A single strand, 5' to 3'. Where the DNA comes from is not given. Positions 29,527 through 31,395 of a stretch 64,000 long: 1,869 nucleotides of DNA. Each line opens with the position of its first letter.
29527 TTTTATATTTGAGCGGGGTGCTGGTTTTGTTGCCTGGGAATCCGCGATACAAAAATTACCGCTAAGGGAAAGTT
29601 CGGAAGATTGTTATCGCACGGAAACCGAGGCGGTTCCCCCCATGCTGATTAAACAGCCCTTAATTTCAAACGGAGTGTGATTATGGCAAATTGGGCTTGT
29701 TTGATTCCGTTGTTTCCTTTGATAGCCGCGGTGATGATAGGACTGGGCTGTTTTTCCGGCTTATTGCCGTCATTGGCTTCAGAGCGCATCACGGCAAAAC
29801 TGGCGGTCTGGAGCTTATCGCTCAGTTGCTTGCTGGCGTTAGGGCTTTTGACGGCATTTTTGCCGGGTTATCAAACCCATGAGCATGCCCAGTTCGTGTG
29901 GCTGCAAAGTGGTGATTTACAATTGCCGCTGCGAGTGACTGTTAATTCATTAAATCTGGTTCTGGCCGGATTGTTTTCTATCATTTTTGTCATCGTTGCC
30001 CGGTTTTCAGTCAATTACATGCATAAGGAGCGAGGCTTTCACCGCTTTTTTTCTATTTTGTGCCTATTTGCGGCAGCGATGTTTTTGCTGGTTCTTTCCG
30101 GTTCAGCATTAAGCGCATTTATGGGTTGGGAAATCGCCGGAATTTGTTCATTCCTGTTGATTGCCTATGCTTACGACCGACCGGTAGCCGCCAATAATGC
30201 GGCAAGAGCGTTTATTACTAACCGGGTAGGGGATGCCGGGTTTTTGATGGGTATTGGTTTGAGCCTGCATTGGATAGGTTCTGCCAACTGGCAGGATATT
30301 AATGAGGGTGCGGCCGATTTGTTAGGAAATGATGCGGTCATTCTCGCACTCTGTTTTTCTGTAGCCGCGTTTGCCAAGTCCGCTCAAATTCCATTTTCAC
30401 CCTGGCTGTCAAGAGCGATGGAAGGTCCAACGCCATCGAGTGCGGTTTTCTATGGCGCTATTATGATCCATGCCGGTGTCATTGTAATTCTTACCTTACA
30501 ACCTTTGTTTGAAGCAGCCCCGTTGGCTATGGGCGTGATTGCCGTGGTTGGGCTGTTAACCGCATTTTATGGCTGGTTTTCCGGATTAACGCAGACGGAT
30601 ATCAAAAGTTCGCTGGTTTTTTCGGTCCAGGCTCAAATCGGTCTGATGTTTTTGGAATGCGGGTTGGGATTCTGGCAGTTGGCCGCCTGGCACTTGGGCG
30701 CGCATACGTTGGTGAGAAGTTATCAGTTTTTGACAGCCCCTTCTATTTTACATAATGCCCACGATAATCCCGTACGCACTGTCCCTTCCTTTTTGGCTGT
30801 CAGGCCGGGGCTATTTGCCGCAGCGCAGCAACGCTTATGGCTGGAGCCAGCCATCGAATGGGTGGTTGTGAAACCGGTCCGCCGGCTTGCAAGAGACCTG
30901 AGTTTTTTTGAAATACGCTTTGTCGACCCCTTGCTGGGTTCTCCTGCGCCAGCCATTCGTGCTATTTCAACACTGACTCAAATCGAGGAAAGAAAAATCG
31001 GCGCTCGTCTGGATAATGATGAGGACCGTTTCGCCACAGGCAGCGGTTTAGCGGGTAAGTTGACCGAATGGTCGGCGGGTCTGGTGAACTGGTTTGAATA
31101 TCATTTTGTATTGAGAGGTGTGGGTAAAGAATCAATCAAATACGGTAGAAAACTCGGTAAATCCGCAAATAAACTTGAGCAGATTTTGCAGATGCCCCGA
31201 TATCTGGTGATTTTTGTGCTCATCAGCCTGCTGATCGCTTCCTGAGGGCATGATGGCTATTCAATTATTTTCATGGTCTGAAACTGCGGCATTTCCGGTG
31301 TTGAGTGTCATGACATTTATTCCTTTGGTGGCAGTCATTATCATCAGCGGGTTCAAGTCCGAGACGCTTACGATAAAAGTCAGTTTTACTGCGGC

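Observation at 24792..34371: Five-gene DabA cluster with four complex-I antiporter-like subunits instead of the canonical two-gene DAB pair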

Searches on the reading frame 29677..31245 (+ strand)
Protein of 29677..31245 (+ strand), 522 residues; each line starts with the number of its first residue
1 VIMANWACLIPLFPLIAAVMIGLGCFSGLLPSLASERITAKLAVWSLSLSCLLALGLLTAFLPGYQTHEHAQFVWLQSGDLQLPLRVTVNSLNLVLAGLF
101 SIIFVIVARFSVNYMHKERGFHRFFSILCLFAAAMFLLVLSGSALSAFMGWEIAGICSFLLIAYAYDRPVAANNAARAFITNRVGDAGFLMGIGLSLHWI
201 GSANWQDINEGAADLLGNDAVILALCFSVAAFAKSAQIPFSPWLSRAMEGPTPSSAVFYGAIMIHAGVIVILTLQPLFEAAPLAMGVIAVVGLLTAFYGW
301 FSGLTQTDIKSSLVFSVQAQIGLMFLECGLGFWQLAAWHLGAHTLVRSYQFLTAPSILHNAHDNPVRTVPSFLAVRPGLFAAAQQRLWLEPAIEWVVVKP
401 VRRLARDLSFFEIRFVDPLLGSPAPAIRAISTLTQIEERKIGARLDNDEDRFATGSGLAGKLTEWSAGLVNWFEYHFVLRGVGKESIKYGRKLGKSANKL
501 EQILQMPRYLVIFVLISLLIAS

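Call 3: search_protein_families(library=pfam, proteins=[window:29677-31245:+])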
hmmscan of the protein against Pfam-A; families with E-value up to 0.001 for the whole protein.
window:29677-31245:+ (522 aa): 2 families
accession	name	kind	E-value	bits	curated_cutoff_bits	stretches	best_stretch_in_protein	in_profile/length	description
PF00361.26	Proton_antipo_M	-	5.2e-42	144.5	21.5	1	142-363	2-228/294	NADH:quinone oxidoreductase/Mrp antiporter, TM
PF00662.26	Proton_antipo_N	-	5.5e-09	36.2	24.5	1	75-125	1-51/51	NADH-Ubiquinone oxidoreductase (complex I), chain 5 N-terminus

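Call 4: search_protein_families(library=ncbifam, proteins=[window:29677-31245:+])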
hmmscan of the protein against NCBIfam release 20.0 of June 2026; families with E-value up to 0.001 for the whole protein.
window:29677-31245:+ (522 aa): 44 families (the best 25 are shown)
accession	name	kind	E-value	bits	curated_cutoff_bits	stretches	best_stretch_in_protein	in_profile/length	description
NF005141.0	PRK06590.1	equivalog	6.8e-85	286.2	556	1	5-364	3-357/615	NADH-quinone oxidoreductase subunit L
TIGR01974.1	NDH_I_L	subfamily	4.3e-83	280.3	407.5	1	8-364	4-361/630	NADH-quinone oxidoreductase subunit L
NF005626.0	PRK07376.1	equivalog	1.5e-74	251.5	963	1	3-363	4-369/675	NAD(P)H-quinone oxidoreductase subunit 5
NF005633.0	PRK07390.1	subfamily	9.3e-52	176.4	676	1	6-368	8-367/613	NAD(P)H-quinone oxidoreductase subunit F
TIGR01960.1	ndhF3_CO2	subfamily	3.2e-48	164.7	588.7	1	9-369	11-368/606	NAD(P)H dehydrogenase, subunit NdhF3 family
NF006029.0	PRK08168.1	equivalog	1.2e-47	163.2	380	1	76-366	67-349/520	NADH-quinone oxidoreductase subunit L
NF009287.0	PRK12647.1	equivalog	8e-46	156.9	937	1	33-367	18-356/773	putative monovalent cation/H+ antiporter subunit A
NF040617.1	F420_dehyd_FpoL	exception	1.2e-44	153.2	1050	1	4-371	3-387/669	F420H2 dehydrogenase subunit FpoL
NF009285.0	PRK12645.1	equivalog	5.6e-44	150.6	1028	1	44-333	32-322/804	Na+/H+ antiporter subunit A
NF009288.0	PRK12648.1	equivalog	6.5e-42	143.6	1104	1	28-372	18-361/954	monovalent cation/H+ antiporter subunit A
TIGR00940.1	2a6301s01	subfamily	1.2e-40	139.6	920.45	1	37-332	24-317/793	monovalent cation:proton antiporter subunit A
NF009286.0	PRK12646.1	equivalog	1.8e-39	135.9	1063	1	71-332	60-321/800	DUF4040 family protein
NF009290.0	PRK12650.1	equivalog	1.9e-39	135.3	980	1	35-364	20-356/966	DUF4040 family protein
NF005097.0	PRK06525.1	equivalog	1.4e-38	132.8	430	1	23-357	11-351/480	hydrogenase 4 subunit D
NF009284.0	PRK12644.1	equivalog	4.2e-35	121.1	962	1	66-379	51-364/975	Na+/H+ antiporter subunit A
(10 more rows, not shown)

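Call 26: search_solved_structures(query=window:29677-31245:+, max_evalue=1e-10, show_alignments=1)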
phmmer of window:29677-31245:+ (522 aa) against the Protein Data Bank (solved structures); distinct sequences matched with E-value up to 1e-10: 42.
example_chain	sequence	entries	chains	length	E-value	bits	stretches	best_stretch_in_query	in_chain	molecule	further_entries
9grx_F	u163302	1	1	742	2.5e-57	198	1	5-360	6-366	NAD(P)H-quinone oxidoreductase subunit 5, chloroplastic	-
7wff_F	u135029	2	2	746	5.3e-57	196.9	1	6-361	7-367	NAD(P)H-quinone oxidoreductase subunit 5, chloroplastic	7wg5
6hum_F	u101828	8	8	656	5.7e-56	193.5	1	5-361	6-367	NADH dehydrogenase subunit 5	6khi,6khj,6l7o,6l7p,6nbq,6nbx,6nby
7eu3_F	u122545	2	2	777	7e-56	193.2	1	6-361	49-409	NAD(P)H-quinone oxidoreductase subunit F | NADH-plastoquinone oxidoreductase subunit 5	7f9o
7z7r_L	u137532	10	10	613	2.7e-50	174.8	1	12-362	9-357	NADH dehydrogenase subunit L | NADH-quinone oxidoreductase subunit L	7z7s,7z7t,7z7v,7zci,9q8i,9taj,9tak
3rko_L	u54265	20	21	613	2.7e-50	174.8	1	12-362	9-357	NADH-QUINONE OXIDOREDUCTASE SUBUNIT L | Proton-translocating NADH-quinone oxidoreductase, chain L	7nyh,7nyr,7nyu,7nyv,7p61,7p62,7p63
8qby_L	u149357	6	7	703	3.7e-49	171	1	12-364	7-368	NADH dehydrogenase subunit L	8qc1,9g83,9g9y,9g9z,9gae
8e9g_L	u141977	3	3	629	5.4e-49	170.5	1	45-365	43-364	NADH-quinone oxidoreductase, L subunit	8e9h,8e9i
4he8_L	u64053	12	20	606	2.1e-47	165.2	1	35-360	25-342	NADH-quinone oxidoreductase subunit 12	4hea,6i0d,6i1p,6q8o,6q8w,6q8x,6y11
7zm7_5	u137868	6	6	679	1.6e-45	159.1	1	85-365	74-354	NADH-ubiquinone oxidoreductase chain 5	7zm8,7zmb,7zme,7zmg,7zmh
9ti4_l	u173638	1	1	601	5.1e-44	154.1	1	73-376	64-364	NADH-ubiquinone oxidoreductase chain 5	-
9cwt_l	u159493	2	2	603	5.1e-44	154.1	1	73-376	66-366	NADH-ubiquinone oxidoreductase chain 5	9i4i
5lnk_L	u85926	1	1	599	9.7e-44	153.2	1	65-368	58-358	Mitochondrial complex I, ND5 subunit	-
6q9b_D5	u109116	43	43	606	9.9e-44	153.1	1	65-368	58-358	NADH-ubiquinone oxidoreductase chain 5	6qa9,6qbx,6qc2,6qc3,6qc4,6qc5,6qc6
5xtc_l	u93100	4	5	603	1.2e-43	152.9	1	73-376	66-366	NADH-ubiquinone oxidoreductase chain 5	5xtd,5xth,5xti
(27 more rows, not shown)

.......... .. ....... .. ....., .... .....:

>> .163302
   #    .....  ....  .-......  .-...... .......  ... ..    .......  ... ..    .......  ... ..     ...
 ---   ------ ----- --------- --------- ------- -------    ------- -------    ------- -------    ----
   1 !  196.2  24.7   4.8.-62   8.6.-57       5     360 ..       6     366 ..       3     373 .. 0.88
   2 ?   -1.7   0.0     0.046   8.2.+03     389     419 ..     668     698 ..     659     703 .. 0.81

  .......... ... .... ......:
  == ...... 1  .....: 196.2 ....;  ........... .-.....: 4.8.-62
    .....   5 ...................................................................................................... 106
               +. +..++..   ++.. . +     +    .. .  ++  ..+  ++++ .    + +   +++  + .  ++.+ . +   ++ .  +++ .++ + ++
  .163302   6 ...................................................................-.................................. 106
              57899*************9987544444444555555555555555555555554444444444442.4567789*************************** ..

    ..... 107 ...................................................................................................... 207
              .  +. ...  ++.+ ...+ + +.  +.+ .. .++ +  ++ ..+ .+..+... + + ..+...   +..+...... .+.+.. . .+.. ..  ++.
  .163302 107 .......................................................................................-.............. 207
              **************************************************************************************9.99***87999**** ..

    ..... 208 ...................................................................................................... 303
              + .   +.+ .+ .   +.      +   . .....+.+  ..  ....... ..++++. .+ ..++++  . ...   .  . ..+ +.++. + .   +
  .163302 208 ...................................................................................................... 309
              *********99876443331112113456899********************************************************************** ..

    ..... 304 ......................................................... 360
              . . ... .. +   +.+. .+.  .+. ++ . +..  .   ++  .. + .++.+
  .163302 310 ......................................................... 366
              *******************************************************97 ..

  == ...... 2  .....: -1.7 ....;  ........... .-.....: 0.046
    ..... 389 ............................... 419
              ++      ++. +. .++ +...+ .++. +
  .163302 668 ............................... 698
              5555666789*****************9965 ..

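Call 44: find_homologous_proteins(query=window:29677-31245:+, max_evalue=0.00001)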
Query window:29677-31245:+ (522 aa): 4889 proteins with E <= 0.00001 among 8000 candidates; the best 120 are listed.
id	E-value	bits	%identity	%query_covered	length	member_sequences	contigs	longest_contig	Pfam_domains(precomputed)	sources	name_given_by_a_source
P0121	0.0e+0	1151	100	100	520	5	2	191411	PF00662.27,PF00361.26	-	-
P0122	2.0e-204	698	62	99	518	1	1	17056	PF00662.27,PF00361.26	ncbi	ncbi:MAG: NADH-quinone oxidoreductase subunit 5 family protein [Gammaproteobacteria bacterium]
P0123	3.0e-204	698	61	96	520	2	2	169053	PF00662.27,PF00361.26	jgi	-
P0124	4.5e-202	690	60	99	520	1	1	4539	PF00662.27,PF00361.26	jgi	jgi:NADH:ubiquinone oxidoreductase subunit 5 (subunit L)/multisubunit Na+/H+ antiporter MnhA subunit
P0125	1.7e-201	689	63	93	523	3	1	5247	PF00662.27,PF00361.26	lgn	-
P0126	9.7e-201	686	60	99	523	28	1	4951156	PF00361.26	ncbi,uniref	ncbi:proton-conducting transporter membrane subunit [Methylomonas sp. 2BW1-5-20]|uniref:proton-condu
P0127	1.0e-200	686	59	97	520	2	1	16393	PF00662.27,PF00361.26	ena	-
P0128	3.5e-200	684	58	98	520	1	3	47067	PF00662.27,PF00361.26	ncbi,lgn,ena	-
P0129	6.1e-200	683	59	100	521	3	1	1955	PF00662.27,PF00361.26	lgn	-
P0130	9.3e-200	683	60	98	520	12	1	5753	PF00361.26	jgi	-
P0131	1.2e-199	683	59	98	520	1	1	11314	PF00662.27,PF00361.26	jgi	jgi:NADH:ubiquinone oxidoreductase subunit 5 (subunit L)/multisubunit Na+/H+ antiporter MnhA subunit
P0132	1.3e-199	682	61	95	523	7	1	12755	PF00662.27,PF00361.26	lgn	-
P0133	1.5e-199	682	60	98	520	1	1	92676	PF00662.27,PF00361.26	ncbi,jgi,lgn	-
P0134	2.1e-199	682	59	98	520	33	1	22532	PF00662.27,PF00361.26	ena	-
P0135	2.5e-199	681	60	99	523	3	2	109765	PF00662.27,PF00361.26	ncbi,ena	-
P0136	2.7e-199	681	59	99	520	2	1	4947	PF00662.27,PF00361.26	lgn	-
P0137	3.4e-199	681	59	98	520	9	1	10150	PF00662.27,PF00361.26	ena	-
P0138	5.0e-199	680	59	99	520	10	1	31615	PF00662.27,PF00361.26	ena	-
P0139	5.7e-199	680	59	98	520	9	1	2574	PF00662.27,PF00361.26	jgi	jgi:NADH:ubiquinone oxidoreductase subunit 5 (subunit L)/multisubunit Na+/H+ antiporter MnhA subunit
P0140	5.7e-199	680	58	98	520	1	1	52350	PF00662.27,PF00361.26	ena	-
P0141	7.5e-199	680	59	99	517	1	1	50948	PF00662.27,PF00361.26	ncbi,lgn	-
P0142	1.9e-198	679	63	86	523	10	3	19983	PF00361.26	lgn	-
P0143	3.2e-198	678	58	98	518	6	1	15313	PF00662.27,PF00361.26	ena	-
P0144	5.6e-198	677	59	98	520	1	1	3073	PF00662.27,PF00361.26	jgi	jgi:NADH:ubiquinone oxidoreductase subunit 5 (subunit L)/multisubunit Na+/H+ antiporter MnhA subunit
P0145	5.9e-198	677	61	93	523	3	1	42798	PF00662.27,PF00361.26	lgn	-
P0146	9.9e-198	676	57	99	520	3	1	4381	PF00662.27,PF00361.26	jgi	-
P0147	1.0e-197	676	59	98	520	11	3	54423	PF00662.27,PF00361.26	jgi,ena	jgi:NADH:ubiquinone oxidoreductase subunit 5 (subunit L)/multisubunit Na+/H+ antiporter MnhA subunit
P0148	1.3e-197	676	59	97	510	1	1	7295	PF00662.27,PF00361.26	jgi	jgi:NADH:ubiquinone oxidoreductase subunit 5 (subunit L)/multisubunit Na+/H+ antiporter MnhA subunit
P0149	2.0e-197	675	58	98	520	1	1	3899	PF00662.27,PF00361.26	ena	-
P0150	2.4e-197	675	59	98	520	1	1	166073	PF00662.27,PF00361.26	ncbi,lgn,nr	ncbi:MAG: proton-conducting transporter membrane subunit [Methylobacter sp.]|nr:proton-conducting tr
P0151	3.8e-197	674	59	98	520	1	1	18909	PF00662.27,PF00361.26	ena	-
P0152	5.1e-197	674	59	98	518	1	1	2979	PF00662.27,PF00361.26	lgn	-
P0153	6.8e-197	673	58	98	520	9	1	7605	PF00662.27,PF00361.26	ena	-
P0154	8.6e-197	673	58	98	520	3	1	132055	PF00662.27,PF00361.26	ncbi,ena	-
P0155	9.5e-197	673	58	99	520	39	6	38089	PF00662.27,PF00361.26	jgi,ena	jgi:NADH:ubiquinone oxidoreductase subunit 5 (subunit L)/multisubunit Na+/H+ antiporter MnhA subunit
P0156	1.3e-196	673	59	99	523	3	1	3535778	PF00361.26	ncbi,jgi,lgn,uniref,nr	ncbi:proton-conducting transporter transmembrane domain-containing protein [Methylomonas sp. MK1]|un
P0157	1.6e-196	672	58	98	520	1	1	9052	PF00662.27,PF00361.26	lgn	-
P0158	2.0e-196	672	58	98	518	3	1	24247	PF00662.27,PF00361.26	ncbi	ncbi:MAG: proton-conducting transporter membrane subunit [Methylococcaceae bacterium]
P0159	2.4e-196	672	59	99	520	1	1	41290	PF00361.26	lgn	-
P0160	2.6e-196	671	59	98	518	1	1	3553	PF00662.27,PF00361.26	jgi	jgi:NADH:ubiquinone oxidoreductase subunit 5 (subunit L)/multisubunit Na+/H+ antiporter MnhA subunit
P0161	3.3e-196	671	57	98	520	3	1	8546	PF00662.27,PF00361.26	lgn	-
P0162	3.4e-196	671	59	98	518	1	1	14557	PF00662.27,PF00361.26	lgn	-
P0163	3.5e-196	671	58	99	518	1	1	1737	PF00662.27,PF00361.26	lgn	-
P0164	4.1e-196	671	58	98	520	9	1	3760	PF00662.27,PF00361.26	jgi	jgi:NADH:ubiquinone oxidoreductase subunit 5 (subunit L)/multisubunit Na+/H+ antiporter MnhA subunit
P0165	4.8e-196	671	59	98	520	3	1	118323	PF00662.27,PF00361.26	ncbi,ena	-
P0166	5.7e-196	670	60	95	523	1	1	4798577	PF00662.27,PF00361.26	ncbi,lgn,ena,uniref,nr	ncbi:hypothetical protein IVG45_15370 [Methylomonas sp. LL1]|uniref:proton-conducting transporter tr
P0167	6.0e-196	670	59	98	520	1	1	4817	PF00662.27,PF00361.26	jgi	-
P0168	7.0e-196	670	59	98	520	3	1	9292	PF00662.27,PF00361.26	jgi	jgi:NADH:ubiquinone oxidoreductase subunit 5 (subunit L)/multisubunit Na+/H+ antiporter MnhA subunit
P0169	9.7e-196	670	58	98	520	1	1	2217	PF00662.27,PF00361.26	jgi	jgi:NADH:ubiquinone oxidoreductase subunit 5 (subunit L)/multisubunit Na+/H+ antiporter MnhA subunit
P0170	1.1e-195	669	58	98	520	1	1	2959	PF00662.27,PF00361.26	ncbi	-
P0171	1.2e-195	669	58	98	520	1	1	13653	PF00662.27,PF00361.26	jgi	jgi:NADH:ubiquinone oxidoreductase subunit 5 (subunit L)/multisubunit Na+/H+ antiporter MnhA subunit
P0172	1.6e-195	669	58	98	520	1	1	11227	PF00662.27,PF00361.26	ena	-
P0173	1.6e-195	669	58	99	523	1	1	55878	PF00662.27,PF00361.26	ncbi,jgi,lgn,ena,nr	ncbi:MAG: hypothetical protein LUQ11_12270 [Methylococcaceae bacterium]|nr:hypothetical protein [Met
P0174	2.1e-195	668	59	95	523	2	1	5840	PF00662.27,PF00361.26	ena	-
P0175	2.2e-195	668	59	99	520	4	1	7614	PF00662.27,PF00361.26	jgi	jgi:NADH:ubiquinone oxidoreductase subunit 5 (subunit L)/multisubunit Na+/H+ antiporter MnhA subunit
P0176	2.3e-195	668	60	96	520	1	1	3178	PF00662.27,PF00361.26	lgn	-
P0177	2.8e-195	668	59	98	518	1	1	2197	PF00662.27,PF00361.26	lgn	-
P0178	3.1e-195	668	58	98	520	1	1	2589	PF00662.27,PF00361.26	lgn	-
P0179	3.7e-195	668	58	97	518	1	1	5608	PF00361.26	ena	-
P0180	5.0e-195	667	57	98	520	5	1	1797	PF00662.27,PF00361.26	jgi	jgi:NADH:ubiquinone oxidoreductase subunit 5 (subunit L)/multisubunit Na+/H+ antiporter MnhA subunit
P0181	5.4e-195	667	59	98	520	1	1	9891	PF00662.27,PF00361.26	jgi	jgi:NADH:ubiquinone oxidoreductase subunit 5 (subunit L)/multisubunit Na+/H+ antiporter MnhA subunit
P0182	6.5e-195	667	58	98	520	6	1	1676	PF00662.27,PF00361.26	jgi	jgi:NADH:ubiquinone oxidoreductase subunit 5 (subunit L)/multisubunit Na+/H+ antiporter MnhA subunit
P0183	6.9e-195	667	58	98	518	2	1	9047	PF00662.27,PF00361.26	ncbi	ncbi:MAG: NADH-quinone oxidoreductase subunit 5 family protein [Methylobacter sp.]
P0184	7.7e-195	667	59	98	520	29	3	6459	PF00662.27,PF00361.26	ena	-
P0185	9.2e-195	666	58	99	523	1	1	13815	PF00662.27,PF00361.26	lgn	-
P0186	1.0e-194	666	59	99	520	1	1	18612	PF00662.27,PF00361.26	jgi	jgi:NADH:ubiquinone oxidoreductase subunit 5 (subunit L)/multisubunit Na+/H+ antiporter MnhA subunit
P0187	1.3e-194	666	58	98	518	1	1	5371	PF00662.27,PF00361.26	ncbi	ncbi:MAG: NADH-quinone oxidoreductase subunit 5 family protein [Methylobacter sp.]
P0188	1.3e-194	666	58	98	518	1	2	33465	PF00662.27,PF00361.26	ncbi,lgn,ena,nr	ncbi:MAG: hypothetical protein ISR72_13260 [Methylobacter sp.]|nr:hypothetical protein [Methylobacte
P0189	1.4e-194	666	59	95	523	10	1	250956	PF00662.27,PF00361.26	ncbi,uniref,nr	ncbi:proton-conducting transporter membrane subunit [Methylomonas koyamae]|uniref:proton-conducting 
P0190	1.4e-194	666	60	98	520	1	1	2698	PF00361.26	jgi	-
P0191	1.6e-194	666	58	97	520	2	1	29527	PF00662.27,PF00361.26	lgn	-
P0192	2.1e-194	665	59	98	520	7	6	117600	PF00662.27,PF00361.26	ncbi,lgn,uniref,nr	ncbi:NADH-quinone oxidoreductase subunit L [Methylobacter sp. BBA5.1]|uniref:NADH-quinone oxidoreduc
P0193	2.2e-194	665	59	98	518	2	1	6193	PF00662.27,PF00361.26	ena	-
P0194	2.3e-194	665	59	98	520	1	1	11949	PF00662.27,PF00361.26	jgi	jgi:NADH:ubiquinone oxidoreductase subunit 5 (subunit L)/multisubunit Na+/H+ antiporter MnhA subunit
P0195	2.4e-194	665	58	98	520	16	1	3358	PF00662.27,PF00361.26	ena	-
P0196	2.6e-194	665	58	99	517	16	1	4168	PF00662.27,PF00361.26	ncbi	-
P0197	3.9e-194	664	59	98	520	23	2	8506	PF00662.27,PF00361.26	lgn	-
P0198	4.6e-194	664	58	98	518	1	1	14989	PF00361.26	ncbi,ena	-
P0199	4.8e-194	664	58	98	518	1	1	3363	PF00662.27,PF00361.26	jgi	jgi:NADH:ubiquinone oxidoreductase subunit 5 (subunit L)/multisubunit Na+/H+ antiporter MnhA subunit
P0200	5.3e-194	664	58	98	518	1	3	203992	PF00662.27,PF00361.26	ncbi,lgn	-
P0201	6.5e-194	664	57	98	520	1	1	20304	PF00662.27,PF00361.26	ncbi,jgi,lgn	ncbi:MAG: hypothetical protein RLZZ419_2014 [Pseudomonadota bacterium]|jgi:NADH:ubiquinone oxidoredu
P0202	9.0e-194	663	57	98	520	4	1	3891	PF00361.26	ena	-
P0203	9.4e-194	663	60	93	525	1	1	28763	PF00662.27,PF00361.26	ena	-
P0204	9.7e-194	663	58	99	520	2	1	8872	PF00662.27,PF00361.26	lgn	-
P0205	1.0e-193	663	58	98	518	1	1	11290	PF00662.27,PF00361.26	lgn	-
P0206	1.1e-193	663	60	98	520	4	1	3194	PF00662.27,PF00361.26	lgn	-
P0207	1.1e-193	663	58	98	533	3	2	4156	PF00662.27,PF00361.26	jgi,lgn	jgi:NADH:ubiquinone oxidoreductase subunit 5 (subunit L)/multisubunit Na+/H+ antiporter MnhA subunit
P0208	1.5e-193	662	58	97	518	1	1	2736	PF00662.27,PF00361.26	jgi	jgi:NADH:ubiquinone oxidoreductase subunit 5 (subunit L)/multisubunit Na+/H+ antiporter MnhA subunit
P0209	1.6e-193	662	58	99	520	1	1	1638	PF00662.27,PF00361.26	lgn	-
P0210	1.7e-193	662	58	97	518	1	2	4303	PF00662.27,PF00361.26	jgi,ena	-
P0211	1.7e-193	662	59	96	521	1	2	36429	PF00662.27,PF00361.26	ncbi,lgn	-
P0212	1.8e-193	662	60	99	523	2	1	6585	PF00662.27,PF00361.26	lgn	-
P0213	2.0e-193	662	59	99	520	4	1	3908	PF00662.27,PF00361.26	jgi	jgi:formate hydrogenlyase subunit 3/multisubunit Na+/H+ antiporter MnhD subunit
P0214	3.8e-193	661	58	97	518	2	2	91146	PF00662.27,PF00361.26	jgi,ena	-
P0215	3.9e-193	661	58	98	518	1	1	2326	PF00662.27,PF00361.26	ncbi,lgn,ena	-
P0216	4.2e-193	661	59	99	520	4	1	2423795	PF00662.27,PF00361.26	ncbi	-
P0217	4.7e-193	661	57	99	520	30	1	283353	PF00662.27,PF00361.26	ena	-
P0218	4.7e-193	661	57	98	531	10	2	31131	PF00662.27,PF00361.26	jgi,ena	-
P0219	5.0e-193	661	58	97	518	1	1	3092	PF00662.27,PF00361.26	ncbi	-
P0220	5.3e-193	661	59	98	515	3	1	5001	PF00662.27,PF00361.26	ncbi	ncbi:MAG: proton-conducting transporter transmembrane domain-containing protein, partial [Methylobac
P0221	5.6e-193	660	59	98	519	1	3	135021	PF00662.27,PF00361.26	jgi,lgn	-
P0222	5.7e-193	660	57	99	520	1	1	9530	PF00662.27,PF00361.26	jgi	jgi:NADH:ubiquinone oxidoreductase subunit 5 (subunit L)/multisubunit Na+/H+ antiporter MnhA subunit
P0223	6.3e-193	660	58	98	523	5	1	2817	PF00662.27,PF00361.26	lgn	-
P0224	6.9e-193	660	58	99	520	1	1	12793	PF00662.27,PF00361.26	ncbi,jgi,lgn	-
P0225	1.1e-192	659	59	95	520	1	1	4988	PF00662.27,PF00361.26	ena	-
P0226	1.2e-192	659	58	98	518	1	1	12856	PF00662.27,PF00361.26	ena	-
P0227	1.7e-192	659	58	93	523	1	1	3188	PF00662.27,PF00361.26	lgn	-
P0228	3.2e-192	658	58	98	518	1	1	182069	PF00662.27,PF00361.26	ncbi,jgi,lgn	ncbi:MAG TPA: proton-conducting transporter membrane subunit [Methylobacter sp.]|jgi:NADH:ubiquinone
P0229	3.7e-192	658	58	99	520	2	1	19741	PF00662.27,PF00361.26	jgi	jgi:NADH:ubiquinone oxidoreductase subunit 5 (subunit L)/multisubunit Na+/H+ antiporter MnhA subunit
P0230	6.4e-192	657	58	98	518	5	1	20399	PF00662.27,PF00361.26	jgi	jgi:NADH:ubiquinone oxidoreductase subunit 5 (subunit L)/multisubunit Na+/H+ antiporter MnhA subunit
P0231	6.5e-192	657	57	98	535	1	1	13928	PF00662.27,PF00361.26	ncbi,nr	ncbi:MAG: proton-conducting transporter membrane subunit [Methylobacter sp.]|nr:proton-conducting tr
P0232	7.7e-192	657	58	96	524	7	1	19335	PF00662.27,PF00361.26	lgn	-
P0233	9.1e-192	656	57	97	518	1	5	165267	PF00662.27,PF00361.26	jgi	jgi:NADH:ubiquinone oxidoreductase subunit 5 (subunit L)/multisubunit Na+/H+ antiporter MnhA subunit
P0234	1.1e-191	656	58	97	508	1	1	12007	PF00662.27,PF00361.26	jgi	jgi:NADH:ubiquinone oxidoreductase subunit 5 (subunit L)/multisubunit Na+/H+ antiporter MnhA subunit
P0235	1.2e-191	656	57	98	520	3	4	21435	PF00662.27,PF00361.26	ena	-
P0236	1.3e-191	656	58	98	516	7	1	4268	PF00662.27,PF00361.26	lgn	-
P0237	1.3e-191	656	57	98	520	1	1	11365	PF00662.27,PF00361.26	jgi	jgi:NADH:ubiquinone oxidoreductase subunit 5 (subunit L)/multisubunit Na+/H+ antiporter MnhA subunit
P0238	1.3e-191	656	62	82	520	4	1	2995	PF00662.27,PF00361.26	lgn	-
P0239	1.4e-191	656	58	98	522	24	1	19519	PF00662.27,PF00361.26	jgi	jgi:NADH:ubiquinone oxidoreductase subunit 5 (subunit L)/multisubunit Na+/H+ antiporter MnhA subunit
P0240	1.4e-191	656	58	98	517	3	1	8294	PF00662.27,PF00361.26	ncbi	ncbi:MAG: NADH-quinone oxidoreductase subunit 5 family protein [Methylobacter sp.]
